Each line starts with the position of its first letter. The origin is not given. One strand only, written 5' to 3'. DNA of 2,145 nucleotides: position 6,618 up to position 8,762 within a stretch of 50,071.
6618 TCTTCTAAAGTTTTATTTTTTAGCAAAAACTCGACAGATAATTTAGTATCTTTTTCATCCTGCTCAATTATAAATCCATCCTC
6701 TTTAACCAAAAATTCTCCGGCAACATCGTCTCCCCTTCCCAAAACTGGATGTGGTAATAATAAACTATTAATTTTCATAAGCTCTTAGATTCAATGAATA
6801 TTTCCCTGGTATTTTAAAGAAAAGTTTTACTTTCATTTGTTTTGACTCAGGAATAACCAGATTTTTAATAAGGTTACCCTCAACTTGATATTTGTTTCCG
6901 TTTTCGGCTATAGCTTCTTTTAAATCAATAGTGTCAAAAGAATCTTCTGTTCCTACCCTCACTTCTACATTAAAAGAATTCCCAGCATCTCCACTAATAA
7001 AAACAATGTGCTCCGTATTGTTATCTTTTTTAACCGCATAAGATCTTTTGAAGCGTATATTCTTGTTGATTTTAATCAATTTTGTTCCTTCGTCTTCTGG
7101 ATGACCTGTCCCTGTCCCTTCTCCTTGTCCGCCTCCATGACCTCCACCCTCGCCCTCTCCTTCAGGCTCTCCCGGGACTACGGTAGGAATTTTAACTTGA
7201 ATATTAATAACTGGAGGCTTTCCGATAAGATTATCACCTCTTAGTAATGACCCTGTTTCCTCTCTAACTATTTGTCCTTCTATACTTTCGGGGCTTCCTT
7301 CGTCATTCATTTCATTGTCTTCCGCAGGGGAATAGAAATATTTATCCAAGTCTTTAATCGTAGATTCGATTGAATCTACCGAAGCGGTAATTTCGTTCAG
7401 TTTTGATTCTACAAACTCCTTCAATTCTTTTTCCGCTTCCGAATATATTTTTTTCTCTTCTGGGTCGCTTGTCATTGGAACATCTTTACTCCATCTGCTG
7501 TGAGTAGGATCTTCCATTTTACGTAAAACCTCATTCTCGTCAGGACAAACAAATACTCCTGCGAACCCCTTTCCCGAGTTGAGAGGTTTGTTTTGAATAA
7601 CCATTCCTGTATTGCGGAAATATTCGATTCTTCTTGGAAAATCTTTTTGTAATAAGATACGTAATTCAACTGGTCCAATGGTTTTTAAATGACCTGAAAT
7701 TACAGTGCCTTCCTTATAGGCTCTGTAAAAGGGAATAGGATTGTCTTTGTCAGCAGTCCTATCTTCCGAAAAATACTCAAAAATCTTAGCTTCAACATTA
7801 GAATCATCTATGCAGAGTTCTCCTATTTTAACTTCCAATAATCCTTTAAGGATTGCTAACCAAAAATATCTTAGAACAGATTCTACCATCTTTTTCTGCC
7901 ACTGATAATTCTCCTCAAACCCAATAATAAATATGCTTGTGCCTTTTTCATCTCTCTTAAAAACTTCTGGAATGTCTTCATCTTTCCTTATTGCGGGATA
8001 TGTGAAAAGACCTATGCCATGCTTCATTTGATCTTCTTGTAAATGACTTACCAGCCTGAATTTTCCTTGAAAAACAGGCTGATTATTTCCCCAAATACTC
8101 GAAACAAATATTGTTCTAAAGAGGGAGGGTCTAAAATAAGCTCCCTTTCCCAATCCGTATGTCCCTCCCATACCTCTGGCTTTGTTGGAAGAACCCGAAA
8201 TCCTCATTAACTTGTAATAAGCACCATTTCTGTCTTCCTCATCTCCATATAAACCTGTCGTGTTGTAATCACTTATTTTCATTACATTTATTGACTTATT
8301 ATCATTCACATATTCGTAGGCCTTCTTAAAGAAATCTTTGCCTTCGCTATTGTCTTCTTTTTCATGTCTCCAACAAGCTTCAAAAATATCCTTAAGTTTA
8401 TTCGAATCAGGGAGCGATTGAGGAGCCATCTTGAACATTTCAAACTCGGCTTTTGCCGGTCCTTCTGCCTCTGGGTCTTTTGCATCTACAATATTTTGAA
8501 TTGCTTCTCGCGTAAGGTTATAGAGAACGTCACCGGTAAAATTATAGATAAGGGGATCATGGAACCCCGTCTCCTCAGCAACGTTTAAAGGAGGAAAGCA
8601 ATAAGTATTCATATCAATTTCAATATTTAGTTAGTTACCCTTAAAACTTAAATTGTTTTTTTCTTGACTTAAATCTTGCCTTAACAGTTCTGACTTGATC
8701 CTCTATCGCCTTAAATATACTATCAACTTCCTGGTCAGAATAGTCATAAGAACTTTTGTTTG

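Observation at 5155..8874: GHKL-ATPase-led operon of unassignable proteins, convergent on dcm-vsr: candidate uncharacterised restriction/defence system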

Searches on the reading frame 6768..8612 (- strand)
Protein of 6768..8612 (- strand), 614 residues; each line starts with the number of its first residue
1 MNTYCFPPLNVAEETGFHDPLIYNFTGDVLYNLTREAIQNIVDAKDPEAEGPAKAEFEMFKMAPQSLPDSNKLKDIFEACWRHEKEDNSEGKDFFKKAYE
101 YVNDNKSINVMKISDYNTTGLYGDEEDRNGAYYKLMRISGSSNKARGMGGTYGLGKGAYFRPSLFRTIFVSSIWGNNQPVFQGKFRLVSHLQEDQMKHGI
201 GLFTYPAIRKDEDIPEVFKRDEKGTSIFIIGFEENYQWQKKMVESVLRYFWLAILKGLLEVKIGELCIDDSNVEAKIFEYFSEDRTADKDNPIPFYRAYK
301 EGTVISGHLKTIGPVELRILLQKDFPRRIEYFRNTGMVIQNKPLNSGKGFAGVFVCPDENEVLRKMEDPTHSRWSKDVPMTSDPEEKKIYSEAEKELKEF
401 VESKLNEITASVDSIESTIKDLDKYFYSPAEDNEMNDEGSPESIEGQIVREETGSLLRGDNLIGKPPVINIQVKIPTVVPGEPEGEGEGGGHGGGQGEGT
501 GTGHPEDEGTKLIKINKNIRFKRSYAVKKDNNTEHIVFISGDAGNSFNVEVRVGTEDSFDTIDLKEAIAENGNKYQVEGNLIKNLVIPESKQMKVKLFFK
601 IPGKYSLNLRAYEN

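Call 3: search_protein_families(library=pfam, proteins=[window:6768-8612:-], max_evalue=0.1)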
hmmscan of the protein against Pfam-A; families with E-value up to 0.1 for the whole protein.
window:6768-8612:- (614 aa): 1 family
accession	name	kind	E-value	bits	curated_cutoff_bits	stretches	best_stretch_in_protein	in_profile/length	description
PF10046.14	BLOC1_2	-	0.042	14.6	33.4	1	362-425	24-87/96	Biogenesis of lysosome-related organelles complex-1 subunit 2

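Call 4: search_protein_families(library=padloc, proteins=[window:6768-8612:-], max_evalue=0.1)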
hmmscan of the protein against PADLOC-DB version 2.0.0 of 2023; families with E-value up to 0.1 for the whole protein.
window:6768-8612:- (614 aa): 1 family
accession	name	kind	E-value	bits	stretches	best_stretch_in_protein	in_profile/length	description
PDLC04582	PDC-M33A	-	2.5e-111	371.3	1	1-613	1-625/627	-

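Call 5: search_protein_families(library=ncbifam, proteins=[window:6768-8612:-], max_evalue=0.1)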
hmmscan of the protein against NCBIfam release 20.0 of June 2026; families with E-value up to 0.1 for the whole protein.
window:6768-8612:- (614 aa): 0 families

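Call 11: find_homologous_proteins(query=window:6768-8612:-)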
Query window:6768-8612:- (614 aa): 157 proteins with E <= 0.001 among 6596 candidates; the best 120 are listed.
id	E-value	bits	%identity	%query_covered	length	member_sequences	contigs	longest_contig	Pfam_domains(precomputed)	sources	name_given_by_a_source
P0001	0.0e+0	1162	100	84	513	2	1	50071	-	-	-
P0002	0.0e+0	1044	73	100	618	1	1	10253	-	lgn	-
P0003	0.0e+0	1016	71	100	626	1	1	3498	-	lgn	-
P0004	5.3e-291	985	70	100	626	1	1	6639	-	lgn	-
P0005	7.0e-274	928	65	100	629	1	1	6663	-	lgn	-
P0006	8.2e-273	925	66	100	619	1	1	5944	-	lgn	-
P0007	8.9e-266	901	63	100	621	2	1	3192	-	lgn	-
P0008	6.2e-265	899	64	100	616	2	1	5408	-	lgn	-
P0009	2.9e-263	893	62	100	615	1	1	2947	-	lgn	-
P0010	6.9e-260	882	63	100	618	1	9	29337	-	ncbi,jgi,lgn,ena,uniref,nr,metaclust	ncbi:hypothetical protein CO051_03500 [Candidatus Roizmanbacteria bacterium CG_4_9_14_0_2_um_filter_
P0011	1.7e-250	851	61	100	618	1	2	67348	-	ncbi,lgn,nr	ncbi:hypothetical protein HZC27_02940 [Candidatus Roizmanbacteria bacterium]|nr:hypothetical protein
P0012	3.7e-180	619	72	61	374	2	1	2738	-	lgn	-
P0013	1.4e-125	438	40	100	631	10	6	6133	-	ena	-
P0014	3.6e-125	437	39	99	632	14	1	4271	-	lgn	-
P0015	9.3e-123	429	39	100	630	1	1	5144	-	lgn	-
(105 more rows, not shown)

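Call 12: search_solved_structures(query=window:6768-8612:-, max_evalue=10, show_alignments=2)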
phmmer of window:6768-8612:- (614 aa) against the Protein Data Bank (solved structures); distinct sequences matched with E-value up to 10: 6.
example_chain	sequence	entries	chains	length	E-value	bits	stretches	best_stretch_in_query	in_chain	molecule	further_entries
6trp_A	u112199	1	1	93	0.15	13.8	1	470-508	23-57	Peptide synthetase XpsB,Peptide synthetase XpsB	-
6nif_A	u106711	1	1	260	1.8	10.2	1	488-523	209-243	hREV7, GTP-binding nuclear protein Ran, hREV3 fusion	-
9vu9_A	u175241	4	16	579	2.2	9.9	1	485-525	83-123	Small conductance calcium-activated potassium channel protein 2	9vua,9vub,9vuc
8a3w_SN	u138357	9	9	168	2.3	9.9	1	484-509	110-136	Putative 40S ribosomal protein S10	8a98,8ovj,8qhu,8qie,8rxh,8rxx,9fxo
5xxu_C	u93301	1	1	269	4.7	8.8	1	484-524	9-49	Ribosomal protein uS5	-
11cu_A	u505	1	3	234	9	7.9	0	484-507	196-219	ZnO48_baseKO_ES_Complex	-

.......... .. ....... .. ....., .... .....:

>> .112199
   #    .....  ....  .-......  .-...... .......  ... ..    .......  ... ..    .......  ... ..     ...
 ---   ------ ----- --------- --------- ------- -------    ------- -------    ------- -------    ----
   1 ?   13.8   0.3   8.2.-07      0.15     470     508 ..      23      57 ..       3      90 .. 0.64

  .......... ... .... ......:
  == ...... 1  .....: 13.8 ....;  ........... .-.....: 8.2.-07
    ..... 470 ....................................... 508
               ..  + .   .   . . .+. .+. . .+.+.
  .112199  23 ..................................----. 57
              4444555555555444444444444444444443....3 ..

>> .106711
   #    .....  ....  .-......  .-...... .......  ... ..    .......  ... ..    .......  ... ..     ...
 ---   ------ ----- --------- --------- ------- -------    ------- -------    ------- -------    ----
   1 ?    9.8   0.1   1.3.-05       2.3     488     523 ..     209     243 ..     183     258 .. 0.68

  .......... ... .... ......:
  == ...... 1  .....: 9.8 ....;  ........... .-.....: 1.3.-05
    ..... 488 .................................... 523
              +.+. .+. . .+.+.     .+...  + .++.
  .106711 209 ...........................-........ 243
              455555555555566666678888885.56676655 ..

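Call 16: search_solved_structures(query=A1, max_evalue=10, show_alignments=3)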
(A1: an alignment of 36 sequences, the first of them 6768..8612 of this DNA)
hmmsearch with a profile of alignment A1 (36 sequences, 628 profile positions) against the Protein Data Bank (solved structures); distinct sequences matched with E-value up to 10: 0.

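Call 17: search_protein_families(library=pfam, alignment_id=A1, max_evalue=1)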
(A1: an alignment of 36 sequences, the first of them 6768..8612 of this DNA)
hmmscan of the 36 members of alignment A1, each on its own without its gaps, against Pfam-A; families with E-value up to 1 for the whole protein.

A. member 1, window:6768-8612:- (614 aa): 2 families
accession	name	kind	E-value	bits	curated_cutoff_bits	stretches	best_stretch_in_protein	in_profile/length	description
PF10046.14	BLOC1_2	-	0.042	14.6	33.4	1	362-425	24-87/96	Biogenesis of lysosome-related organelles complex-1 subunit 2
PF15973.10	DUF4766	-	0.32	12.1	27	1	473-519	9-57/115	Domain of unknown function (DUF4766)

B. families by the number of members that match (of 36 scanned): 22 families
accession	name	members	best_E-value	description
PF19995.5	iSTAND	1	0.02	inactive STAND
PF00102.32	Y_phosphatase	1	0.03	Protein-tyrosine phosphatase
PF10046.14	BLOC1_2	1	0.042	Biogenesis of lysosome-related organelles complex-1 subunit 2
PF12500.13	TRSP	1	0.067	TRSP domain C terminus to PRTase_2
PF01972.22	SDH_protease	1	0.077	ClpP-like SDH-type serine proteinase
PF17153.9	CHASE9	1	0.077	Periplasmic sensor domain, extracellular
PF07830.18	PP2C_C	1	0.079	Protein serine/threonine phosphatase 2C, C-terminal domain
PF16302.10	DUF4944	1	0.1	Domain of unknown function (DUF4944)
PF18593.6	CdiI_2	1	0.13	CdiI immunity protein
PF25247.1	LbH_GLGC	1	0.14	GLGC left-handed parallel beta-helix domain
PF04689.18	S1FA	1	0.14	DNA binding protein S1FA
PF08178.16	GnsAB_toxin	1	0.15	GnsA/GnsB toxin of bacterial toxin-antitoxin system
PF11467.13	LEDGF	1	0.16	Lens epithelium-derived growth factor (LEDGF)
PF14610.12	Psg1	1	0.17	Ykl077w/Psg1 (Pma1 Stabilization in Golgi)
PF18972.5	Wheel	1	0.17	Cns1/TTC4 Wheel domain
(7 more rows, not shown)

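Call 19: find_related_loci(query=A1, collection=genome_contigs, flank=8000)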
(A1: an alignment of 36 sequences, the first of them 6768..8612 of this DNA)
Query A1 (614 aa) in genome_contigs; peptide patterns used: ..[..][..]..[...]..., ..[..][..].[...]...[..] (x = any residue, [..] = any of these).
599 stretches matched a pattern (row limit reached: there are more); 309 encode a relative of the query (tblastn E <= 1e-3); the best 80 are kept; 80 distinct loci.
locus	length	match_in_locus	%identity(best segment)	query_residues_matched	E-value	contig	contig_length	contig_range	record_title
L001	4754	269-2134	39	4-613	9e-127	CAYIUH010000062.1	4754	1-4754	MAG TPA_asm: uncultured Candidatus Saccharibacteria bacterium isolate ERP119705_co6_845 genome assembly, contig: NODE_31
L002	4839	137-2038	35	4-612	1e-101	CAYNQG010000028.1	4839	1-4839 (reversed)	MAG TPA_asm: uncultured Candidatus Saccharibacteria bacterium isolate binchicken_co32_345 genome assembly, contig: NODE_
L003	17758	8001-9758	36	3-614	4e-101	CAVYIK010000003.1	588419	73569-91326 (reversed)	MAG: uncultured bacterium isolate MFD01476.bin.2.169 genome assembly, contig: contig_73288, whole genome shotgun sequenc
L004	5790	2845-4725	36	3-614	9e-92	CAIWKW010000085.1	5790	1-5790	MAG: Candidatus Doudnabacteria bacterium isolate AlinenLipids_bin-7426 genome assembly, contig: bin-7426:085/227, whole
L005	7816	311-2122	32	3-613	3e-80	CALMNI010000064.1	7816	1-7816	MAG TPA_asm: uncultured bacterium isolate SRR5676451_bin.83_CONCOCT_v1.1_MAG genome assembly, contig: ERZ724545.3568, wh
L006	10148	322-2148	32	25-614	2e-78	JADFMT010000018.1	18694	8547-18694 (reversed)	MAG: Patescibacteria group bacterium isolate B5T1B11 B5T1B11_NODE441, whole genome shotgun sequence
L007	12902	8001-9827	33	3-613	7e-77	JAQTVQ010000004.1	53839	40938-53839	MAG: Candidatus Paceibacterota bacterium isolate STB_91 NODE_1235_length_53839_cov_11.174710_Sandtown_B, whole genome sh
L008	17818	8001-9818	31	3-614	3e-76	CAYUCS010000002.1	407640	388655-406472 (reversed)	MAG TPA_asm: uncultured Gammaproteobacteria bacterium isolate binchicken_co269_189 genome assembly, contig: NODE_13_leng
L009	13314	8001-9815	33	3-613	5e-76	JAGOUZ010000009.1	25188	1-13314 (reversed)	MAG: Candidatus Paceibacterota bacterium isolate Gw_Eff_bin_534 Gw_Eff_3815_length_25188_cov_6.503891, whole genome shot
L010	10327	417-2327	34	3-614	2e-88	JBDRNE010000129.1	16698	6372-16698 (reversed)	MAG: Candidatus Omnitrophota bacterium isolate MEGAHIT-group-1.87 k141_5226555, whole genome shotgun sequence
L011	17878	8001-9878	33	4-614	4e-79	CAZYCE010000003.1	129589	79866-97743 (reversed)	MAG TPA_asm: uncultured Gammaproteobacteria bacterium isolate binchicken_co220_61 genome assembly, contig: NODE_38_lengt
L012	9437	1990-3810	31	3-613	1e-74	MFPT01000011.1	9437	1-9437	MAG: Candidatus Magasanikbacteria bacterium RIFCSPHIGHO2_01_FULL_41_23 rifcsphigho2_01_scaffold_27268, whole genome shot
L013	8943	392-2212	31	3-613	1e-74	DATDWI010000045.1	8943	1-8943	MAG TPA_asm: Candidatus Paceibacterota bacterium isolate SMAG_U8106 k141_2117837, whole genome shotgun sequence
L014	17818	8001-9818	32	3-613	4e-71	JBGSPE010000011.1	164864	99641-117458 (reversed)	MAG: Candidatus Paceibacteria bacterium isolate JTS-AC297 k141_2717708, whole genome shotgun sequence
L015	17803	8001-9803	29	3-612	4e-70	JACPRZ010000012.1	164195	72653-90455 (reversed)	MAG: Bacteroidetes bacterium isolate NC_groundwater_692_Ag_S-0.2um_43_10 S36_SO-2_scaffold_48549, whole genome shotgun s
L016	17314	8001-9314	35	3-441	1e-69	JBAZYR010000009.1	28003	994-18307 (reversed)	MAG: Candidatus Staskawiczbacteria bacterium isolate SO_2017_GW1_85 NODE_7080_length_28003_cov_1.436110_OW334_2017, whol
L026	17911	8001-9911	30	12-613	3e-63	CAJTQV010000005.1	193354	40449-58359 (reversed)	MAG TPA_asm: uncultured Muribaculaceae bacterium isolate MGBC108169 genome assembly, contig: MGBC108169.5, whole genome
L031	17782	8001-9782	29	25-613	2e-59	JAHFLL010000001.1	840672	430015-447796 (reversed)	MAG: Candidatus Liptonbacteria bacterium isolate nzgw432 NODE_2_length_840673_cov_9.797161, whole genome shotgun sequenc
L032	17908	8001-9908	31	14-613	9e-59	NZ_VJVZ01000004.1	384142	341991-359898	Flavobacterium zepuense strain ZT4R6 1.11919_4, whole genome shotgun sequence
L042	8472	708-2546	30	4-609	2e-55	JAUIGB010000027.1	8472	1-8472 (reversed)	MAG: bacterium isolate Co_bin.129 NODE_47190_length_8472_cov_0.928580, whole genome shotgun sequence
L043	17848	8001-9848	28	1-612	8e-55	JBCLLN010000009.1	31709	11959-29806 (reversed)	Candidatus Saccharimonadia bacterium isolate SLM_LV1_0208-G19 Node_9_length_31709_cov_78.644629, whole genome shotgun se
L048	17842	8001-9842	28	4-613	7e-52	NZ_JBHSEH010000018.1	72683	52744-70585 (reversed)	Deinococcus navajonensis strain CCUG 56029 platanus_K_default_18, whole genome shotgun sequence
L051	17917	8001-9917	28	14-613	7e-50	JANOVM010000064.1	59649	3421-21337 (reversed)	MAG: Bacteroidota bacterium isolate VAR_35_metabat_627 VAR_35_k141_3365770, whole genome shotgun sequence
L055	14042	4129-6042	27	14-614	5e-48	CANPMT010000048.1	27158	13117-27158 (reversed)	MAG TPA_asm: uncultured Porphyromonadaceae bacterium isolate SRR15730522_bin.17_metawrap_v1.3_MAG genome assembly, conti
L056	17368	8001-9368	29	13-447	1e-46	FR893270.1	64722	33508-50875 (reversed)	Prevotella sp. CAG:732 genomic scaffold, scf114, whole genome shotgun sequence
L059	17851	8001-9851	28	32-613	2e-45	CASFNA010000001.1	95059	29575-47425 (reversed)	uncultured Prevotellaceae bacterium isolate SI.A88.metabat-bins.92 genome assembly, contig: SI.A88.metabat-bins.92.fa_k1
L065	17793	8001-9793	37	6-609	5e-67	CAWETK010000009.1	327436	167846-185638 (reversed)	MAG: uncultured Ignavibacteria bacterium isolate MFD01721.bin.1.168 genome assembly, contig: contig_29943, whole genome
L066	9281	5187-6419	28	13-424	5e-43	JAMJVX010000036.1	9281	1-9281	MAG: Flavobacteriaceae bacterium isolate AqS4 k99_1316, whole genome shotgun sequence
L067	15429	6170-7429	31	1-402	1e-42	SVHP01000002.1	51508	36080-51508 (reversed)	MAG: Clostridiales bacterium isolate SIG387 NODE_3568_length_51508_cov_1.753586, whole genome shotgun sequence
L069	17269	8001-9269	29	4-412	1e-40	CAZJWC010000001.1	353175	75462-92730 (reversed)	MAG TPA_asm: uncultured Clostridia bacterium isolate SRP225648_co1_546 genome assembly, contig: NODE_4_length_353175_cov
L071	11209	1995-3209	28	16-405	3e-40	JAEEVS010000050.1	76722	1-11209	MAG: Prevotella sp. isolate Tb.RUG.46 k141_4378662_flag=0_multi=36.6115_len=76722, whole genome shotgun sequence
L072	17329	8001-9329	28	4-432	2e-40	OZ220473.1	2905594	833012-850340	MAG: Dehalococcoidia bacterium isolate 87cb072c-069b-458f-9ccb-7e689b7dc65c genome assembly, chromosome: 1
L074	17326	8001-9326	29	4-432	7e-40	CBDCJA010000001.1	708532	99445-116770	MAG: Dehalococcoidia bacterium isolate 74759a26-e43e-47b4-bd7b-8cfaae66933d genome assembly, contig: contig_1, whole gen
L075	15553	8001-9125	31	88-438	1e-39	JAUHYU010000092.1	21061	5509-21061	MAG: Bacteroidia bacterium isolate 3_bin.84 NODE_3113_length_21061_cov_1.196809, whole genome shotgun sequence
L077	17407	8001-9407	28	14-457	1e-39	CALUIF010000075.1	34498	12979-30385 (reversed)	MAG: uncultured Bacteroides sp. isolate E17__bin5 genome assembly, contig: E17__k127_3942967, whole genome shotgun seque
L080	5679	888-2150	31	3-401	8e-38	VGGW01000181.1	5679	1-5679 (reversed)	MAG: Bacteroidetes bacterium isolate K_Offshore_surface_m2_247 K_Offshore_surface_m2_247_Ga0194130_10020174, whole genom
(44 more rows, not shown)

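Call 33: search_protein_families(library=pfam, proteins=[L072:10699-12324:+, L002:2855-4399:+, L066:7673-9055:+, L080:3466-4764:+, L074:11481-12344:+, L026:5922-7526:-, L056:11549-12331:+, L077:11527-12357:+, L069:6995-7969:+, L069:11581-14040:+], max_evalue=0.01)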
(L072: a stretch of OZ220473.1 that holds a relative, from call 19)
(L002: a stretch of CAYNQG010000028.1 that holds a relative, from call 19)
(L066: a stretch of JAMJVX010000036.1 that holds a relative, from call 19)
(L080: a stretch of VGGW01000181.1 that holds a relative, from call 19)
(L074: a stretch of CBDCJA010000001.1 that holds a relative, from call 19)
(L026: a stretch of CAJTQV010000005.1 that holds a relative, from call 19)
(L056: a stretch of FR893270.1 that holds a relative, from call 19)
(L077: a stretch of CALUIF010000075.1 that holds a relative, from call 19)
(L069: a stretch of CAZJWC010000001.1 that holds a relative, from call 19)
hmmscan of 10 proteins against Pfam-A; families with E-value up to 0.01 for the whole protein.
L072:10699-12324:+ (541 aa): 2 families
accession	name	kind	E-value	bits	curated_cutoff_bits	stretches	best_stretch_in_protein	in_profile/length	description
PF19866.4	DUF6339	-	1.6e-22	80.5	23.2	1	74-247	2-174/175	Family of unknown function (DUF6339)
PF01507.26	PAPS_reduct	-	0.001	19.5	22.5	1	270-337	4-68/175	Phosphoadenosine phosphosulfate reductase domain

L002:2855-4399:+ (514 aa): 3 families
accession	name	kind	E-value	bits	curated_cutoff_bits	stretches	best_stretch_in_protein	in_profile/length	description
PF19866.4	DUF6339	-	5.9e-44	150.3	23.2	1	71-240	3-172/175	Family of unknown function (DUF6339)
PF01396.24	Zn_ribbon_Top1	-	1.6e-16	60.2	32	2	477-512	3-36/39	Topoisomerase DNA binding C4 zinc finger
PF24460.1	DUF7575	-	0.0024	17.6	28.5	0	360-376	3-19/28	Domain of unknown function (DUF7575)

L066:7673-9055:+ (460 aa): 1 family
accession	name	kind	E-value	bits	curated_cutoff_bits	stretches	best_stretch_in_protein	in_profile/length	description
PF19866.4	DUF6339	-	1.1e-37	129.9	23.2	1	74-244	1-173/175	Family of unknown function (DUF6339)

L080:3466-4764:+ (432 aa): 1 family
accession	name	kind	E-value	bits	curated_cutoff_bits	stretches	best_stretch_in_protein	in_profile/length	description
PF19866.4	DUF6339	-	1.7e-41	142.3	23.2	1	64-238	1-173/175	Family of unknown function (DUF6339)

L074:11481-12344:+ (287 aa): 1 family
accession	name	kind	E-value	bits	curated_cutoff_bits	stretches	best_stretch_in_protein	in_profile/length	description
PF01507.26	PAPS_reduct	-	3.4e-05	24.4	22.5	1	15-141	3-114/175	Phosphoadenosine phosphosulfate reductase domain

L026:5922-7526:- (534 aa): 2 families
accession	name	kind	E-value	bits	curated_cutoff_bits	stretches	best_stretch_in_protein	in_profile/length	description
PF09820.16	AAA-ATPase_like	-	5.4e-66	222.7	26.1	1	22-218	1-201/201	Predicted AAA-ATPase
PF08011.17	PDDEXK_9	-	2.8e-24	85.5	25.5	1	441-531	3-105/105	PD-(D/E)XK nuclease superfamily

L056:11549-12331:+ (260 aa): 1 family
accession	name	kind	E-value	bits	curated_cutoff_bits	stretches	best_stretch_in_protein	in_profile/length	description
PF13391.12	HNH_2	-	3.6e-12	46.4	21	1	149-199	1-65/66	HNH endonuclease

L077:11527-12357:+ (276 aa): 1 family
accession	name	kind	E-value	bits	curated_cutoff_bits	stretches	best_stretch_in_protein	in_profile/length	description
PF13482.12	RNase_H_2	-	0.0019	18.6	22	0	50-148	8-95/165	RNase_H superfamily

L069:6995-7969:+ (324 aa): 0 families

L069:11581-14040:+ (819 aa): 3 families
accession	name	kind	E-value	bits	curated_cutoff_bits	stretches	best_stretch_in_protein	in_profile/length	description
PF13306.12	LRR_5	-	1.3e-97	322.9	27.7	7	103-205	12-112/127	BspA type Leucine rich repeat region (6 copies)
PF13855.12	LRR_8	-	2.2e-19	69.4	27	0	235-277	12-55/61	Leucine rich repeat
PF23952.1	LRR_EndoS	-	0.00039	21.1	27.9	0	115-204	49-116/116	Endo-beta-N-acetylglucosaminidase EndoS LRR domain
